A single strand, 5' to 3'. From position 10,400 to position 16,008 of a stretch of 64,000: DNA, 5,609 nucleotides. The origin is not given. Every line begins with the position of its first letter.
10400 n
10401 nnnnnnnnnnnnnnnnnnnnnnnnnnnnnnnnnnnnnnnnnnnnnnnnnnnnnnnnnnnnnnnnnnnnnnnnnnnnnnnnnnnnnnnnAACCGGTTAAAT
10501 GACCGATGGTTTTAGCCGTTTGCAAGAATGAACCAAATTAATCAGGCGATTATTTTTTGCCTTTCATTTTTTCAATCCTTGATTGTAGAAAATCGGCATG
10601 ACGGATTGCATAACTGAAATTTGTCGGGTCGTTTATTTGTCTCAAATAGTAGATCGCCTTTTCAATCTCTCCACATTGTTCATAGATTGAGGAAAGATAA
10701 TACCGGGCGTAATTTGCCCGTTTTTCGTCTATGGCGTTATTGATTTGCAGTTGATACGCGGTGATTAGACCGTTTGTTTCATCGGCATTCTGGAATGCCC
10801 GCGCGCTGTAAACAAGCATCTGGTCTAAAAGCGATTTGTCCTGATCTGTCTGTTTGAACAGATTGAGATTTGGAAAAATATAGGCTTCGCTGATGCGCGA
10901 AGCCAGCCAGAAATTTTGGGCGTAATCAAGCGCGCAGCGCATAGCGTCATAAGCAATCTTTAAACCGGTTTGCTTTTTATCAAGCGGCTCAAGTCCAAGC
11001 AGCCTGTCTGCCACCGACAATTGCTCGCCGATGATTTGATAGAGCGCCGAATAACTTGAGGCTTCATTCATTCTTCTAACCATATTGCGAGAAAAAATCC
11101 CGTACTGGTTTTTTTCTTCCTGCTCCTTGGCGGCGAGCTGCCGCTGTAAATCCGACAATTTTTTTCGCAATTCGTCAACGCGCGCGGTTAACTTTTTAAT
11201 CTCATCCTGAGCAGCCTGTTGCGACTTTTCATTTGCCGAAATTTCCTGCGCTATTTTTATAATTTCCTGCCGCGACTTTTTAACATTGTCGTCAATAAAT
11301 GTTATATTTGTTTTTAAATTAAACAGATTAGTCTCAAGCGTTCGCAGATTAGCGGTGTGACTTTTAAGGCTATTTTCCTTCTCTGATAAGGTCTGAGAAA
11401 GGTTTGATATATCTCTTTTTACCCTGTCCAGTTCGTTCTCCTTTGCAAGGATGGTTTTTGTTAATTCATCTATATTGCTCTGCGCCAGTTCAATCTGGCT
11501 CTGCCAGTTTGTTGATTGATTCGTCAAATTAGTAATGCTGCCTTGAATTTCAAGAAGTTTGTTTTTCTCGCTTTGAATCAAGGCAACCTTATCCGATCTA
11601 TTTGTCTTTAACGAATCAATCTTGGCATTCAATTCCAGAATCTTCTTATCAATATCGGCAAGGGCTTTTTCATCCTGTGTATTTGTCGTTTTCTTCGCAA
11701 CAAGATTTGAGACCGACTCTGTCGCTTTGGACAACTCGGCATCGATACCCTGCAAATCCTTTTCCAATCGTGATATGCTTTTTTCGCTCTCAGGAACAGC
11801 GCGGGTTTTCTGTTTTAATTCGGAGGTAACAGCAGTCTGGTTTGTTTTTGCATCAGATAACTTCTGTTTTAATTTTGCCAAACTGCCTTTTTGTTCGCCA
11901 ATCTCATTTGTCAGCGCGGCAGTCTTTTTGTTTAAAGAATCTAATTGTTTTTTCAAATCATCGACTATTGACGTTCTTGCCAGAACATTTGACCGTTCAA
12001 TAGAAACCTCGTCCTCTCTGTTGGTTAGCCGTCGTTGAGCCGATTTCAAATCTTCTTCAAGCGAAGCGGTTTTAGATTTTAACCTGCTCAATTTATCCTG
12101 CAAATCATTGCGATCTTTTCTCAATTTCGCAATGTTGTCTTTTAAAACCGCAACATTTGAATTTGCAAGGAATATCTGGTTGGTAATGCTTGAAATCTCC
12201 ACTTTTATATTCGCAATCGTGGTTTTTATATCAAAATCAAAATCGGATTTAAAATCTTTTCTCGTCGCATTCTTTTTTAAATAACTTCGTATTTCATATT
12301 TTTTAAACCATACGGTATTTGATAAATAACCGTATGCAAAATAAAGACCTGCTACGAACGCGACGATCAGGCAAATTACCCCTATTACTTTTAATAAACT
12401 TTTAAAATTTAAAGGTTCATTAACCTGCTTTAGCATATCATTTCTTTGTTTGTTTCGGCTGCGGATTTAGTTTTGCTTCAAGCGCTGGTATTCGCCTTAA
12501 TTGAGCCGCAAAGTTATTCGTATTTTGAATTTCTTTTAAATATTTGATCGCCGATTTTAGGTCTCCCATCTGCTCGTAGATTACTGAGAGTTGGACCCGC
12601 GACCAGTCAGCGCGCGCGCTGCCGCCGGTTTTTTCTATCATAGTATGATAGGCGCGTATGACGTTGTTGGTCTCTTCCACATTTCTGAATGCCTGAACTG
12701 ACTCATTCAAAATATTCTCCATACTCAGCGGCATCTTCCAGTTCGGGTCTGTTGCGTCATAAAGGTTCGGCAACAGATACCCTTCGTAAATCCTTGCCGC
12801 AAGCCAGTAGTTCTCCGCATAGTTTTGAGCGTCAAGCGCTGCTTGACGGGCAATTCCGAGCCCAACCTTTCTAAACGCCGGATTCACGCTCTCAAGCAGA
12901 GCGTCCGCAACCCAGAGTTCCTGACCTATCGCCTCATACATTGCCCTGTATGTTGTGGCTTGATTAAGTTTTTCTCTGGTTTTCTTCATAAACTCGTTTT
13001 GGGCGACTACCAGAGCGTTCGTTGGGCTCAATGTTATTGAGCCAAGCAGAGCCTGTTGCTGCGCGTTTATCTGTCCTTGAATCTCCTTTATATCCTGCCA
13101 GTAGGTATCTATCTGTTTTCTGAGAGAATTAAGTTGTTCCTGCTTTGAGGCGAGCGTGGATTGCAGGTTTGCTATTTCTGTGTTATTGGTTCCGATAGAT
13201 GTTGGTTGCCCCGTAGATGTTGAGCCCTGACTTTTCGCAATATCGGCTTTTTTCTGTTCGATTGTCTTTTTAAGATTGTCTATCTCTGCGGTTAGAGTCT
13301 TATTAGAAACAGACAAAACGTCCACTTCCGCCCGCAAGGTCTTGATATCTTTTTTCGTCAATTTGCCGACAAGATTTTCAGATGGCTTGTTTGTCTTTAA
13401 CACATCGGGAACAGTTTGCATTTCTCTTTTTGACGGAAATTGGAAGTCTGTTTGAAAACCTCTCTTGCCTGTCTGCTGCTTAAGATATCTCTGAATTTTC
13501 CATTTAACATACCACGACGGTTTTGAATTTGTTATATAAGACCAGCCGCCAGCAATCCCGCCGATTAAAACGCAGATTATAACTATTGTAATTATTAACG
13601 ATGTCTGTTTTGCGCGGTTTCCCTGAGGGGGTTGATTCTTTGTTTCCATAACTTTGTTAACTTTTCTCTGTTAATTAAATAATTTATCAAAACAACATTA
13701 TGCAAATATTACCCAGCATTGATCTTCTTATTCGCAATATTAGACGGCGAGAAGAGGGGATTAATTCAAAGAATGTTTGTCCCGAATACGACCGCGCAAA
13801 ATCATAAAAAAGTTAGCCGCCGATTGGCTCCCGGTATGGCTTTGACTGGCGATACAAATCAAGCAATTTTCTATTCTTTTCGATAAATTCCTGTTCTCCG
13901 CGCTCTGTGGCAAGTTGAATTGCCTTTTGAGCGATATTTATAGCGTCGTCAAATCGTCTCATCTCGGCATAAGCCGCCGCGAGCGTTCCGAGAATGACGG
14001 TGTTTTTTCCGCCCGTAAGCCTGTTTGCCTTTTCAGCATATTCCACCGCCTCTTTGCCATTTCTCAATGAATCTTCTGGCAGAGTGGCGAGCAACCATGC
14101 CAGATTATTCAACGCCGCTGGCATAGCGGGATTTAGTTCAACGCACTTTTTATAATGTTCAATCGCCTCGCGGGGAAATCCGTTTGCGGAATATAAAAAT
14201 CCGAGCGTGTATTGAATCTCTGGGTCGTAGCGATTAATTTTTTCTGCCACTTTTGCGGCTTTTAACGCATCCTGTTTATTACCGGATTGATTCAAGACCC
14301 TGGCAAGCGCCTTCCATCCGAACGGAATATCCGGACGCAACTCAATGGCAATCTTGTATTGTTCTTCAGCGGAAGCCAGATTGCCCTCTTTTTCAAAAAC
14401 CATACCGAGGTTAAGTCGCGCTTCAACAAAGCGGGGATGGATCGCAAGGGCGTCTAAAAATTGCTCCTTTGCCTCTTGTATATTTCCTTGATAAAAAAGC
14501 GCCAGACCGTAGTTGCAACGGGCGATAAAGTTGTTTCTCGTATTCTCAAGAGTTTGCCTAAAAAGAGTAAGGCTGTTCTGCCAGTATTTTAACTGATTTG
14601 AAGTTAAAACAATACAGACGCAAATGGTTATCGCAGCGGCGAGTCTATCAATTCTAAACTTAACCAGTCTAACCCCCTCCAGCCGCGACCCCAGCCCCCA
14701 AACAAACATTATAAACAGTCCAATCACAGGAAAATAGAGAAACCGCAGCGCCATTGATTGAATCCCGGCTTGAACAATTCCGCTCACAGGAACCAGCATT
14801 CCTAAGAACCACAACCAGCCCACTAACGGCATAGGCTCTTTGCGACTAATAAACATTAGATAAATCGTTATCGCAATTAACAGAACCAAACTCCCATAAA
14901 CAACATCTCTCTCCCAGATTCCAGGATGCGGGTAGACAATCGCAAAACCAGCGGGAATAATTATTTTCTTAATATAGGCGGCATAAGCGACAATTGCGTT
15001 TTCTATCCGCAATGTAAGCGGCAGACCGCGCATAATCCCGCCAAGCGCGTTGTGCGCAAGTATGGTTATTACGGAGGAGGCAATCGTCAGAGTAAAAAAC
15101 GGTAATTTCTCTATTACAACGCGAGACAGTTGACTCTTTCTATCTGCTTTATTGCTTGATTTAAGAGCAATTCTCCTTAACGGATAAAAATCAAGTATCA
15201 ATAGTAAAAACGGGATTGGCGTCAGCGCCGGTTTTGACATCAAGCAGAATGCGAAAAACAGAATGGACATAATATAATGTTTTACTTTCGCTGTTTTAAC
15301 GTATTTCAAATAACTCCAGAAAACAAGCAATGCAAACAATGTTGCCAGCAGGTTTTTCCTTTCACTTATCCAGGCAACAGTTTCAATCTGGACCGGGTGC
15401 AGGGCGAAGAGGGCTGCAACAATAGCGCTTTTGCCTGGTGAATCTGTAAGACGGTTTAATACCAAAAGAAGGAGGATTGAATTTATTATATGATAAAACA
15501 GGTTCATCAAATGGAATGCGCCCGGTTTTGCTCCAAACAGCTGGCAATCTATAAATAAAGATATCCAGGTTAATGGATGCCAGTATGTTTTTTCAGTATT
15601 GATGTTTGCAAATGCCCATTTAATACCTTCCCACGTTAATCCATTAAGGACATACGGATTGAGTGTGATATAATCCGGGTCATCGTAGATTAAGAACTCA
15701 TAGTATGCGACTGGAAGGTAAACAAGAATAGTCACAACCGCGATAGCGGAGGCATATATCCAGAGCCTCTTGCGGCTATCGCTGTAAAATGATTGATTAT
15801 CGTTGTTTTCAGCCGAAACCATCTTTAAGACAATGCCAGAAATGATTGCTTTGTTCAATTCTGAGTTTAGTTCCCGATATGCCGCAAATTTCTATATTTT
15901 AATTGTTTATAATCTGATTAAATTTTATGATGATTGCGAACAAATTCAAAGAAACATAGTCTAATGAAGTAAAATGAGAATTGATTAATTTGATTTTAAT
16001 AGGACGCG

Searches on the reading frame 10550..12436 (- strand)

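Call 55: search_protein_families(library=pfam, proteins=[window:10550-12436:-], max_evalue=0.00001)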
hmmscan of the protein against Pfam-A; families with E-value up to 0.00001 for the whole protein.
window:10550-12436:- (628 aa): 3 families
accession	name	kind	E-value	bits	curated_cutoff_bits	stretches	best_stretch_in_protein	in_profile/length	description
PF00038.26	Filament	-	2.4e-08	34.4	40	1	113-371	10-272/313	Intermediate filament protein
PF08614.16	ATG16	-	4.2e-07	30.8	33.7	0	281-391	70-180/200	Autophagy protein 16 (ATG16)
PF10473.14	CENP-F_leu_zip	-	3e-06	27.8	34.5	0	76-169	49-139/140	Leucine-rich repeats of kinetochore protein Cenp-F/LEK1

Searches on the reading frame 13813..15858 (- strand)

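Call 55: search_protein_families(library=pfam, proteins=[window:13813-15858:-], max_evalue=0.00001)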
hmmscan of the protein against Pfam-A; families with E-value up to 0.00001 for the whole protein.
window:13813-15858:- (681 aa): 13 families
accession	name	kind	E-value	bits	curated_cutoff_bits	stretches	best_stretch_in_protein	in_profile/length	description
PF07719.23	TPR_2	-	1.4e-21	75.2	27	0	546-577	1-32/34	Tetratricopeptide repeat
PF00515.34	TPR_1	-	6.4e-18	64.2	27.8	0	479-510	2-33/34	Tetratricopeptide repeat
PF13431.12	TPR_17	-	7.3e-18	63.7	24.4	0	467-498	2-33/34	Tetratricopeptide repeat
PF13424.12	TPR_12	-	8.4e-17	61.6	30.1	0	423-474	23-75/77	Tetratricopeptide repeat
PF13428.12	TPR_14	-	2.2e-16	59.2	23.5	0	546-587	1-42/44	Tetratricopeptide repeat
PF13181.12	TPR_8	-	1e-15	56.9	25.7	0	547-578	2-33/34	Tetratricopeptide repeat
PF13432.12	TPR_16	-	5.8e-15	55.9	32.7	1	451-510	4-63/65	Tetratricopeptide repeat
PF13414.12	TPR_11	-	2.1e-12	47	26.8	0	451-492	1-42/42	TPR repeat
PF14559.12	TPR_19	-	5.1e-12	46.4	25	0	454-510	1-57/68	Tetratricopeptide repeat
PF13374.12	TPR_10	-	1.6e-09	37.9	27.5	0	623-650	5-32/42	Tetratricopeptide repeat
PF24575.1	TPR_Slam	-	2.7e-09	37.8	35.2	0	426-467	63-104/104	Surface lipoprotein assembly modifier, N-terminal TPR repeats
PF13176.12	TPR_7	-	4e-07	30.1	27.9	0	626-656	5-35/36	Tetratricopeptide repeat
PF23914.1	TPR_CcmH_CycH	-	5e-06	26.9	42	0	552-651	56-152/158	Cytochrome c-type biogenesis protein H TPR domain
